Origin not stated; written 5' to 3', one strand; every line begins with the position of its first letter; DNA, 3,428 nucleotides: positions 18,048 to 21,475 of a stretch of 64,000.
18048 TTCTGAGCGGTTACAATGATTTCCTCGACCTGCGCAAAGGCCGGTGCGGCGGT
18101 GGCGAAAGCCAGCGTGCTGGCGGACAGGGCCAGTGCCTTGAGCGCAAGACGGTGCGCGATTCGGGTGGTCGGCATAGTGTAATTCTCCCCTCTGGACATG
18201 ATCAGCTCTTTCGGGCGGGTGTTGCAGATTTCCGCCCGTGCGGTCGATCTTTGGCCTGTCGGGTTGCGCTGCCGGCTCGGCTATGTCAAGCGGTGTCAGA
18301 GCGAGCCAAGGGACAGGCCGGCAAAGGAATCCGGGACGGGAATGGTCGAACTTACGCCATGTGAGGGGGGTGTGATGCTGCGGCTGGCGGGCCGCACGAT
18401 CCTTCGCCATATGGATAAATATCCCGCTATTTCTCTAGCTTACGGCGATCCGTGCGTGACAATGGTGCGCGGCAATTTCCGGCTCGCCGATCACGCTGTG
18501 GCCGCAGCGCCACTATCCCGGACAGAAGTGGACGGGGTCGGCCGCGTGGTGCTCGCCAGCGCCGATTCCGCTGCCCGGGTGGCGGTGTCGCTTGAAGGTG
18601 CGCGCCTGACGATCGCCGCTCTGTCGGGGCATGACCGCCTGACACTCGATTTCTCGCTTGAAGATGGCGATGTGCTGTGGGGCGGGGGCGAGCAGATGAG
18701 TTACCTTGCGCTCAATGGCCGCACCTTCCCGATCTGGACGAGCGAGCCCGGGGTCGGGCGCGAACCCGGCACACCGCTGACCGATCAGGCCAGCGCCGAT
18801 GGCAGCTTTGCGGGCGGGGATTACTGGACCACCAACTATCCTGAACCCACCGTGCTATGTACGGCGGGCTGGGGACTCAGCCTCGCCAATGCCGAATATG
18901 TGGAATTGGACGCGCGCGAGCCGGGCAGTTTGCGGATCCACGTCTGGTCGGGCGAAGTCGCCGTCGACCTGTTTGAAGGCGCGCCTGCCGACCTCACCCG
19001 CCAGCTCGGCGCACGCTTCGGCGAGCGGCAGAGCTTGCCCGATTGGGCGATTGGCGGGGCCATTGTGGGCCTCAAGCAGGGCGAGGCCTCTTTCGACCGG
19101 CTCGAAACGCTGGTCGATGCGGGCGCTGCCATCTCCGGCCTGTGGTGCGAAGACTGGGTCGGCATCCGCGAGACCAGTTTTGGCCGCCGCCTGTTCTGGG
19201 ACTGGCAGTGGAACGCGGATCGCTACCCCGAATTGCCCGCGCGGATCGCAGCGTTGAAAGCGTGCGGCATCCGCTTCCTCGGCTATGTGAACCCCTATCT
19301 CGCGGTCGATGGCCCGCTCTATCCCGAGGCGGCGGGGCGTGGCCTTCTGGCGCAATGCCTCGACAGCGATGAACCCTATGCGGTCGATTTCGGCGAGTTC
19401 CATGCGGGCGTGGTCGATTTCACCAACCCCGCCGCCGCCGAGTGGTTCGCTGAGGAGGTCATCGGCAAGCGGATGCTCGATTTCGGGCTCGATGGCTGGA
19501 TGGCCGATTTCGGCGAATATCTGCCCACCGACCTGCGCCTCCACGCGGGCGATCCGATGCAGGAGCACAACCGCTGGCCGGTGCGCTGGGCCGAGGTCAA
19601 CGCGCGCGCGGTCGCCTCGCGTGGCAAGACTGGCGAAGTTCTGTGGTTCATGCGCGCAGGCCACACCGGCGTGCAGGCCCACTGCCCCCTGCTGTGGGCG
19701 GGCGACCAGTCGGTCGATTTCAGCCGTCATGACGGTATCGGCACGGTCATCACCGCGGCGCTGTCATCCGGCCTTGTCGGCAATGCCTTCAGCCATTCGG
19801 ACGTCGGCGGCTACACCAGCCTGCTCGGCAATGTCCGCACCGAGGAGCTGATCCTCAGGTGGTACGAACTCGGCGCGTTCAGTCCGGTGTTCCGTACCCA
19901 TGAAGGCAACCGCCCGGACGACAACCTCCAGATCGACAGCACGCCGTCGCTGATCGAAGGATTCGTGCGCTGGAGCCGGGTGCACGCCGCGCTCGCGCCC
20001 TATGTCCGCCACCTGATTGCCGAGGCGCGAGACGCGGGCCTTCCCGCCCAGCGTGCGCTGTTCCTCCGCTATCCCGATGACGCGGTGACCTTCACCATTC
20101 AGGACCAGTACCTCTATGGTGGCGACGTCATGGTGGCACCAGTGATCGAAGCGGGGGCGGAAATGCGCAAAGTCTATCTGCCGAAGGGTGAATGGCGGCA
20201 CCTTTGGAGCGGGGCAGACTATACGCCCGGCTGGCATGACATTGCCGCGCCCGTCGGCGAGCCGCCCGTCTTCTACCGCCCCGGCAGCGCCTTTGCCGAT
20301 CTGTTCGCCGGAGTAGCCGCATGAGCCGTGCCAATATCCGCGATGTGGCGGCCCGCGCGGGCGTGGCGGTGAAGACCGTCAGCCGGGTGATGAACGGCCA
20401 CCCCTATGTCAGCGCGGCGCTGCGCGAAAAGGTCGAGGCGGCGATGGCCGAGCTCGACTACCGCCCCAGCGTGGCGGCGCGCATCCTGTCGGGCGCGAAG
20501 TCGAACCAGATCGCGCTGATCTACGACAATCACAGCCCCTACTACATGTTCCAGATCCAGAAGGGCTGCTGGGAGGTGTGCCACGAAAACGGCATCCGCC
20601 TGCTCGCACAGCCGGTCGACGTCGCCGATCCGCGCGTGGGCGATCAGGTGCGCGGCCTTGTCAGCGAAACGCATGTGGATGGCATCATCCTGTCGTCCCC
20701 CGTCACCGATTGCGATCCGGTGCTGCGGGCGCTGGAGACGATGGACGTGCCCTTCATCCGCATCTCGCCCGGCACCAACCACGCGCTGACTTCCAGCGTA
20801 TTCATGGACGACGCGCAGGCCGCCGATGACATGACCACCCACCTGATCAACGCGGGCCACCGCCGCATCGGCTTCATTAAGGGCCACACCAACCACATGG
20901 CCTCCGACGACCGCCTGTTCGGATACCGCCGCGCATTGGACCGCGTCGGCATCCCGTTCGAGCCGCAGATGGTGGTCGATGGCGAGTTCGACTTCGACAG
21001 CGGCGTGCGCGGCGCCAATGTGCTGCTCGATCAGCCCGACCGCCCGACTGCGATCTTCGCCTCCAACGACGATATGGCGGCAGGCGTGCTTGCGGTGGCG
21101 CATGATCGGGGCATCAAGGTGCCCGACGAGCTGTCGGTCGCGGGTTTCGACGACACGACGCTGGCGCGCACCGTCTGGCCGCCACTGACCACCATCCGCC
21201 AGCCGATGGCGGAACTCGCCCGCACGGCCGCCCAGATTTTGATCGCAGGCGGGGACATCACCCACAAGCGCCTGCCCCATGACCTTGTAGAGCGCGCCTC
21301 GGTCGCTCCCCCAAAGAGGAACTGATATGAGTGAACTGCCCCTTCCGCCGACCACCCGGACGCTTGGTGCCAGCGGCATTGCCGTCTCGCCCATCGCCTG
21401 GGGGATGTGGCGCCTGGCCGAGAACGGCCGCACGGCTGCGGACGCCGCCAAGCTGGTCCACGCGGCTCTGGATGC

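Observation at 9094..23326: Self-contained sulfoquinovose(-glycerol) oxidative desulfonation island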

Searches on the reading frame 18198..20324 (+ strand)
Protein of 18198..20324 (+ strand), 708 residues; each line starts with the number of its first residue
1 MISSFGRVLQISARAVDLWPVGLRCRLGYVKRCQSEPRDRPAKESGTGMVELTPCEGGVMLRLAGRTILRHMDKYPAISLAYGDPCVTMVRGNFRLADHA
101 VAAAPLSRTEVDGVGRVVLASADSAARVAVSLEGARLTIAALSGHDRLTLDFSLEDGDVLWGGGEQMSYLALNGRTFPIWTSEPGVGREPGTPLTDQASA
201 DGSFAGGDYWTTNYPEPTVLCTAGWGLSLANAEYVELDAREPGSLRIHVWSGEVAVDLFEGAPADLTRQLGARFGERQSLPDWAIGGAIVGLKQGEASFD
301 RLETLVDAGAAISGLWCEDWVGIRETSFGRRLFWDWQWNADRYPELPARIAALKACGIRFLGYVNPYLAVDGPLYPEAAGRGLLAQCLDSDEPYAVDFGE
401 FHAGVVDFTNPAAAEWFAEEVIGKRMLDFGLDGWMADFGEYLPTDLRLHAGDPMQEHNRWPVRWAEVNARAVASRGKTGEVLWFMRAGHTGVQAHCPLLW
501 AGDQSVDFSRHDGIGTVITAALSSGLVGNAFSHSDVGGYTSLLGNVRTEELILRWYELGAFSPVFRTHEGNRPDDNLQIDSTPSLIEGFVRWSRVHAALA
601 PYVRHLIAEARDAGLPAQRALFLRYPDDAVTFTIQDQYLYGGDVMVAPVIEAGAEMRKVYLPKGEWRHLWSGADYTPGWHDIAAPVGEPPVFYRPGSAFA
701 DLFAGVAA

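Call 5: search_protein_families(library=pfam, proteins=[window:18198-20324:+])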
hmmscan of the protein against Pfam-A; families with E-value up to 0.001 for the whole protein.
window:18198-20324:+ (708 aa): 2 families
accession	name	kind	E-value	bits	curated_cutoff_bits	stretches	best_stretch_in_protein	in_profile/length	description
PF01055.32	Glyco_hydro_31_2nd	-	3.2e-36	125.8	23.5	1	307-603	33-325/328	Glycosyl hydrolases family 31 TIM-barrel domain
PF21365.3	Glyco_hydro_31_3rd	-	5.2e-20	72.1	24.4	1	614-697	1-85/87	Glycosyl hydrolase family 31 C-terminal domain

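Call 6: search_solved_structures(query=window:18198-20324:+, show_alignments=2)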
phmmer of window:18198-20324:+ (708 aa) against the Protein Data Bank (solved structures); distinct sequences matched with E-value up to 0.001: 67 (the best 60 are shown).
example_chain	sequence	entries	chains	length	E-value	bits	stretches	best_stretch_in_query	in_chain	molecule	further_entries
5ohy_A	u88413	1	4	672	1.4e-225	754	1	57-703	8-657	Alpha-glucosidase yihQ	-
5ohs_A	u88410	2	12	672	5.7e-225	752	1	57-703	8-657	Alpha-glucosidase yihQ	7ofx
8r56_A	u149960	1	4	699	3.8e-188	630.2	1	55-704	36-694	Glycosyl hydrolase, family 31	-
6pnr_A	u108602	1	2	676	1.1e-183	615.5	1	63-705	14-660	Alpha-glucosidase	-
5aed_A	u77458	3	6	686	3.5e-166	557.6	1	61-706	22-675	ALPHA-GLUCOSIDASE YIHQ | Sulfoquinovosidase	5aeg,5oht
5aee_A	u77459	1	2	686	1.4e-165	555.6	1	61-706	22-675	ALPHA-GLUCOSIDASE YIHQ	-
8t7z_A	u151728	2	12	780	5.9e-41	143.6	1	334-696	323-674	Alpha-glucosidase yicI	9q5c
1we5_A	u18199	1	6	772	3.5e-40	141.1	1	334-695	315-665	Putative family 31 glucosidase yicI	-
2f2h_A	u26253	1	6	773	3.5e-40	141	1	334-695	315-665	Putative family 31 glucosidase yicI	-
1xsi_A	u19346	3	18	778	3.5e-40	141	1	334-695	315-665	Putative family 31 glucosidase yicI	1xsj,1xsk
5f7c_A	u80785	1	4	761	1.9e-39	138.6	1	332-697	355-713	Alpha-glucosidase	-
5zn6_A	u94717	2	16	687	8.7e-35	123.2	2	597-699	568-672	Alpha-xylosidase MeXyl31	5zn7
6jr6_A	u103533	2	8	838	1.1e-34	122.9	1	334-699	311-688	Candidate alpha-glycosidase Glycoside hydrolase family 31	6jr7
6jr8_A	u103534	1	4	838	1.2e-33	119.5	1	334-699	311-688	Candidate alpha-glycosidase Glycoside hydrolase family 31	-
4b9y_A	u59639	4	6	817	4.7e-33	117.5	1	335-685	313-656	ALPHA-GLUCOSIDASE, PUTATIVE, ADG31B | Oligosaccharide 4-alpha-D-glucosyltransferase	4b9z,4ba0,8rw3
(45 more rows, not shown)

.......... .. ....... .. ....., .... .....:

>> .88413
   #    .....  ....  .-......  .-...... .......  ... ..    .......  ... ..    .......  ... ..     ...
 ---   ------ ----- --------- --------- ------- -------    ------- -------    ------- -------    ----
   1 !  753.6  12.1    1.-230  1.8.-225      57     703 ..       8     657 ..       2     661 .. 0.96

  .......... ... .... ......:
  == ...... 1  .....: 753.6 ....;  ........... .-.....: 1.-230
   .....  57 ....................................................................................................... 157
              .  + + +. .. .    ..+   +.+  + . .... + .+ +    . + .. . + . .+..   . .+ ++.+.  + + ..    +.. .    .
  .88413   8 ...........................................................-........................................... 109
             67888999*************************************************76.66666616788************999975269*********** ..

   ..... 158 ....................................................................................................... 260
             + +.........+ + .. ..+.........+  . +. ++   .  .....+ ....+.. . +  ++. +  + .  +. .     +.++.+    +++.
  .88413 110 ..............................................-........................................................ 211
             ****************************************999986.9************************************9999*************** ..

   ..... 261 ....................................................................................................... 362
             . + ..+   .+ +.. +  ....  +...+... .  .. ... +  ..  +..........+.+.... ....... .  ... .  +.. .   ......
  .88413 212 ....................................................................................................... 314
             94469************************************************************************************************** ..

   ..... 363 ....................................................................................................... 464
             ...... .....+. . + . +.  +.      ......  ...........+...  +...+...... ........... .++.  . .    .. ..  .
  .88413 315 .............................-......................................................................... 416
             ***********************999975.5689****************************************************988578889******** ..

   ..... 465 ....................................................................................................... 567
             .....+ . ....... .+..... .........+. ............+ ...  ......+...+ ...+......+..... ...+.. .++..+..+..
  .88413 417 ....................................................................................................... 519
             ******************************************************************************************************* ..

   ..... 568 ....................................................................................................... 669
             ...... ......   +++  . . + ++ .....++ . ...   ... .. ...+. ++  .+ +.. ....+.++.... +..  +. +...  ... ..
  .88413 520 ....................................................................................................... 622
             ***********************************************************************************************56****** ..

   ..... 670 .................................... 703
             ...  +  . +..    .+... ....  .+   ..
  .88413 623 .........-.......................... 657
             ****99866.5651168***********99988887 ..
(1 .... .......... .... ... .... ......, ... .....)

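Call 14: find_related_loci(query=window:18339-20324:+, collection=genome_contigs, flank=10000)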
Query window:18339-20324:+ (661 aa) in genome_contigs; peptide patterns used: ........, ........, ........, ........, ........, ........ (x = any residue, [..] = any of these).
599 stretches matched a pattern (row limit reached: there are more); 596 encode a relative of the query (tblastn E <= 1e-3); the best 80 are kept; 80 distinct loci.
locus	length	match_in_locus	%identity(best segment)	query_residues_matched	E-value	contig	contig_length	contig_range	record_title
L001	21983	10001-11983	84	2-660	0e+0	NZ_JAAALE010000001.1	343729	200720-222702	Porphyrobacter sp. SLTP SLTPS5_1, whole genome shotgun sequence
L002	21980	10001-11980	83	1-660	0e+0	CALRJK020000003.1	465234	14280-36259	MAG: Synechococcus sp. UW140 isolate JJ-K1K20-67-1-mx-bin578 genome assembly, contig: JJ-SK61-17-C6, whole genome shotgu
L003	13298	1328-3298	82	2-656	0e+0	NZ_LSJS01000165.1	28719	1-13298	Erythrobacter donghaensis strain CCH17-B8 CCH17-B8_contig195, whole genome shotgun sequence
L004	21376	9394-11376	82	1-659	0e+0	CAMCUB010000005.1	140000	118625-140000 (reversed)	MAG: Erythrobacter sanguineus isolate MsE-30jul19-131 genome assembly, contig: MsE-30jul19-C142, whole genome shotgun se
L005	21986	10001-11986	82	1-660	0e+0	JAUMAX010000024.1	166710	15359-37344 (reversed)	MAG: Porphyrobacter sp. isolate P_PORP NODE_56_length_166710_cov_3.445982, whole genome shotgun sequence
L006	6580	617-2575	82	7-660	0e+0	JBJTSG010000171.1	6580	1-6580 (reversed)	MAG: Erythrobacter sp. isolate samp_4447_semibin_217 samp_4447_731902, whole genome shotgun sequence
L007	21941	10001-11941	83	4-650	0e+0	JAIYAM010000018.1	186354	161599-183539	MAG: Erythrobacteraceae bacterium isolate D8_MAG_00085 pond_D8_MAG_00085_000000000056, whole genome shotgun sequence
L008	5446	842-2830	81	1-661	0e+0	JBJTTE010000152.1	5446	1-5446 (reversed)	MAG: Erythrobacter sp. isolate samp_4446_semibin_13 samp_4446_411453, whole genome shotgun sequence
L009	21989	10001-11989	81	1-661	0e+0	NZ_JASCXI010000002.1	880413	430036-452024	Erythrobacter oryzae strain COR-2 COR-2.00002, whole genome shotgun sequence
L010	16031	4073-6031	82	4-656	0e+0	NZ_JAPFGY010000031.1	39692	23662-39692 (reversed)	Erythrobacter sp. WG NODE_31_length_39692_cov_77.058084, whole genome shotgun sequence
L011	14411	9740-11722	81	2-660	0e+0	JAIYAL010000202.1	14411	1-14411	MAG: Erythrobacteraceae bacterium isolate D8_MAG_00083 pond_D8_MAG_00083_000000000124, whole genome shotgun sequence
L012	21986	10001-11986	81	1-660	0e+0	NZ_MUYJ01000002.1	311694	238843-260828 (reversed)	Erythrobacter tepidarius strain DSM 10594 DSM10594_2_311694, whole genome shotgun sequence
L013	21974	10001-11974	77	4-657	0e+0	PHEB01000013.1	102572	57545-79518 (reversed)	MAG: Alphaproteobacteria bacterium HGW-Alphaproteobacteria-7 bjp_ig2102_scaffold_297, whole genome shotgun sequence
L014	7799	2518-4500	76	2-657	0e+0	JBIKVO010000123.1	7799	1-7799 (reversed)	MAG: Caulobacterales bacterium isolate ME2015-08-22_3300042470_group6_bin263 Rohwer_bin1886_scaffold_12475_c1, whole gen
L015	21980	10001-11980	68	9-659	0e+0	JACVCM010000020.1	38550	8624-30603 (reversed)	MAG: Sphingomonadaceae bacterium isolate Desfum bin_2_GBBB08 NODE_120_length_38550_cov_3.470499, whole genome shotgun se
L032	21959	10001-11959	61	11-659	0e+0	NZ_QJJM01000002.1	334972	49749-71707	Blastomonas natatoria strain DSM 3183 Ga0215674_102, whole genome shotgun sequence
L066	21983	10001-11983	58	3-661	0e+0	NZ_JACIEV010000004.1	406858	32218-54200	Sphingomonas jinjuensis strain YC6723 Ga0373323_04, whole genome shotgun sequence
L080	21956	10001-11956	55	8-656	0e+0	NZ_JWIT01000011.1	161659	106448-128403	Agrobacterium arsenijevicii strain KFB 330 contig_11, whole genome shotgun sequence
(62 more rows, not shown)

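Call 29: search_protein_families(library=pfam, proteins=[L080:1944-2468:-, L032:497-1660:+, L032:2360-3577:+, L032:3424-3936:+, L032:17686-19257:+, L032:17674-18948:-, L032:19262-20563:-, L032:20618-21433:-, L032:5105-6382:+, L032:1633-2202:-], max_evalue=0.0001)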
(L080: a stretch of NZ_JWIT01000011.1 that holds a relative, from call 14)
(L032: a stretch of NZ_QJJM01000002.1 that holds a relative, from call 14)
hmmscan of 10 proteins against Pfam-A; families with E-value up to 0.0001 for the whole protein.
L080:1944-2468:- (174 aa): 1 family
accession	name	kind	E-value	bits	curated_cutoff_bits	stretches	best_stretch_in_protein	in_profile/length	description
PF01613.24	Flavin_Reduct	-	1.4e-38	132.9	27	1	30-170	2-151/153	Flavin reductase like domain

L032:497-1660:+ (387 aa): 1 family
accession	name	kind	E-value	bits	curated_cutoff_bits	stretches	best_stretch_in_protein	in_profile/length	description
PF10094.14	DUF2332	-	2e-98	330.4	25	1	56-386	5-334/334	Uncharacterized protein conserved in bacteria (DUF2332)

L032:2360-3577:+ (405 aa): 2 families
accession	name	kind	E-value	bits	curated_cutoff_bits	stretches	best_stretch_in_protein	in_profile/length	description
PF00174.25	Oxidored_molyb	-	3.9e-50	170.2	24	1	93-262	5-169/169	Oxidoreductase molybdopterin binding domain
PF03404.22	Mo-co_dimer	-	1.4e-09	38.6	22.7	1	289-399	4-132/138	Mo-co oxidoreductase dimerisation domain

L032:3424-3936:+ (170 aa): 0 families

L032:17686-19257:+ (523 aa): 2 families
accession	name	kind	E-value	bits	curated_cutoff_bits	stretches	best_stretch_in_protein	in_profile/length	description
PF00370.27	FGGY_N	-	1.2e-68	231.9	28.8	1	43-284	2-245/245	FGGY family of carbohydrate kinases, N-terminal domain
PF02782.22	FGGY_C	-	1.3e-38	133.3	27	1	295-480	3-196/198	FGGY family of carbohydrate kinases, C-terminal domain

L032:17674-18948:- (424 aa): 0 families

L032:19262-20563:- (433 aa): 1 family
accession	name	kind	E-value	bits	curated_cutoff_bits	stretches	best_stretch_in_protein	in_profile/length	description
PF07690.21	MFS_1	-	5.1e-59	200.4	33.4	1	33-387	1-344/347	Major Facilitator Superfamily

L032:20618-21433:- (271 aa): 0 families

L032:5105-6382:+ (425 aa): 1 family
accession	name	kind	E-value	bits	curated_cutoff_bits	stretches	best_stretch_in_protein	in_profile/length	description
PF07690.21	MFS_1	-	7.8e-42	143.9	33.4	1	38-379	1-344/347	Major Facilitator Superfamily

L032:1633-2202:- (189 aa): 0 families

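Call 55: search_protein_families(library=pfam, proteins=[L066:11998-13146:+, L066:9318-9998:+, L066:13167-14234:+, L066:14527-15759:+, L066:2933-4183:+, L066:1752-2882:+, L066:9-917:+, L066:16337-17737:-, L066:4597-7914:-], max_evalue=0.0001)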
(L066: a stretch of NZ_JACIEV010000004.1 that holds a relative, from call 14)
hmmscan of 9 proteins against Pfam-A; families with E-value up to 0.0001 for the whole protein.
L066:11998-13146:+ (382 aa): 2 families
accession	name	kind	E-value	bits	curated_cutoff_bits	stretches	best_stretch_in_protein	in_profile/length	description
PF00926.24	DHBP_synthase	-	1.7e-83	279.3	26.4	1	9-200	1-191/191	3,4-dihydroxy-2-butanone 4-phosphate synthase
PF00925.25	GTP_cyclohydro2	-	1e-30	106.9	23.3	1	211-355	3-163/165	GTP cyclohydrolase II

L066:9318-9998:+ (226 aa): 1 family
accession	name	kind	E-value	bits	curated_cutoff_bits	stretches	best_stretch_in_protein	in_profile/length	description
PF03358.20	FMN_red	-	1.8e-20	73.5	24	1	40-179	3-142/152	NADPH-dependent FMN reductase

L066:13167-14234:+ (355 aa): 1 family
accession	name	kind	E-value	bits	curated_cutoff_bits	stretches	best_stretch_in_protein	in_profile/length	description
PF03601.19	Cons_hypoth698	-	4.7e-58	196.9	24.5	1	42-335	7-303/304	Conserved hypothetical protein 698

L066:14527-15759:+ (410 aa): 2 families
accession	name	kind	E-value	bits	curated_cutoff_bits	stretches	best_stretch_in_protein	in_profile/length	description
PF00174.25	Oxidored_molyb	-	2.1e-53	180.8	24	1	98-267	4-169/169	Oxidoreductase molybdopterin binding domain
PF03404.22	Mo-co_dimer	-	9.5e-10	39.1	22.7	1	305-398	15-126/138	Mo-co oxidoreductase dimerisation domain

L066:2933-4183:+ (416 aa): 1 family
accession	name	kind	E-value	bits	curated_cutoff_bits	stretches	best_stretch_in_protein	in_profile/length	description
PF07690.21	MFS_1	-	2.6e-48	165.2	33.4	1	17-361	2-345/347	Major Facilitator Superfamily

L066:1752-2882:+ (376 aa): 4 families
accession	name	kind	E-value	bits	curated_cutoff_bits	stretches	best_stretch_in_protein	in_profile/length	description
PF13377.12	Peripla_BP_3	-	3.3e-33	115.6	26.5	1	216-371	2-167/167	Periplasmic binding protein-like domain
PF00532.27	Peripla_BP_1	-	1e-21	78.1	22.2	1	109-339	7-245/281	Periplasmic binding proteins and sugar binding domain of LacI family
PF00356.27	LacI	-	2e-16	59.9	27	1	48-93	1-46/46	Bacterial regulatory proteins, lacI family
PF13407.12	Peripla_BP_4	-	5.9e-08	33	35.1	1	113-323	8-220/258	Periplasmic binding protein domain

L066:9-917:+ (302 aa): 2 families
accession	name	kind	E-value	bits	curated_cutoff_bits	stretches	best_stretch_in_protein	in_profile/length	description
PF01266.30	DAO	-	6.6e-18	65.8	27.9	1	3-163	195-353/353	FAD dependent oxidoreductase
PF16901.10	DAO_C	-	1.5e-11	44.7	31.4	1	185-280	3-98/126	C-terminal domain of alpha-glycerophosphate oxidase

L066:16337-17737:- (466 aa): 10 families
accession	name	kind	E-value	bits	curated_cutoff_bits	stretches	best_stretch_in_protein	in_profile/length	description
PF07992.20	Pyr_redox_2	-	2e-72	244.5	26.1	1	7-327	1-291/291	Pyridine nucleotide-disulphide oxidoreductase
PF02852.28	Pyr_redox_dim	-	2.7e-37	127.8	25.3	1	347-455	1-109/110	Pyridine nucleotide-disulphide oxidoreductase, dimerisation domain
PF00070.33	Pyr_redox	-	1.9e-24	86.4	22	1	176-256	1-81/82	Pyridine nucleotide-disulphide oxidoreductase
PF13738.12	Pyr_redox_3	-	9e-13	48.6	30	1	10-311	1-305/305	Pyridine nucleotide-disulphide oxidoreductase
PF13450.12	NAD_binding_8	-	3.1e-08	34.2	21.9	0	11-44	1-35/68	NAD(P)-binding Rossmann-like domain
PF12831.13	FAD_oxidored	-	7.3e-08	32.5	27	1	8-42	1-36/416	FAD dependent oxidoreductase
PF00890.30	FAD_binding_2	-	5e-07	29.7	20.4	1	8-42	1-35/414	FAD binding domain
PF03486.20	HI0933_like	-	7.8e-06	25.9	50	0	8-39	2-33/244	HI0933-like protein Rossmann domain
PF01266.30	DAO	-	8.5e-06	26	27.9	0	8-41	1-35/353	FAD dependent oxidoreductase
PF01262.27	AlaDh_PNT_C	-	2.6e-05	24.2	23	0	172-210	26-64/214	Alanine dehydrogenase/PNT, C-terminal domain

L066:4597-7914:- (1105 aa): 3 families
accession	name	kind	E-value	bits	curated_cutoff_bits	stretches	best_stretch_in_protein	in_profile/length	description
PF00593.30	TonB_dep_Rec_b-barrel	-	1.7e-48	167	27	1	618-1067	42-436/436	TonB dependent receptor-like, beta-barrel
PF07715.20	Plug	-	5.2e-15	56.3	23.9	1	381-489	2-107/107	TonB-dependent Receptor Plug Domain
PF14905.12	OMP_b-brl_3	-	4.6e-06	26.4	27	1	879-1019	213-334/408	Outer membrane protein beta-barrel family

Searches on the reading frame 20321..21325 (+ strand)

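Call 5: search_protein_families(library=pfam, proteins=[window:20321-21325:+])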
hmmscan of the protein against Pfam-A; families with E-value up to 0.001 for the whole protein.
window:20321-21325:+ (334 aa): 4 families
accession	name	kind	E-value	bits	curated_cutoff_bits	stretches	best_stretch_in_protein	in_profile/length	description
PF13377.12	Peripla_BP_3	-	3.7e-38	131.7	26.5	1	173-328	2-167/167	Periplasmic binding protein-like domain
PF00532.27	Peripla_BP_1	-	1.6e-24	87.3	22.2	1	66-308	6-258/281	Periplasmic binding proteins and sugar binding domain of LacI family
PF00356.27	LacI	-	1.8e-19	69.7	27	1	6-50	2-46/46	Bacterial regulatory proteins, lacI family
PF13407.12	Peripla_BP_4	-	2.5e-07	30.9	35.1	1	64-286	1-226/258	Periplasmic binding protein domain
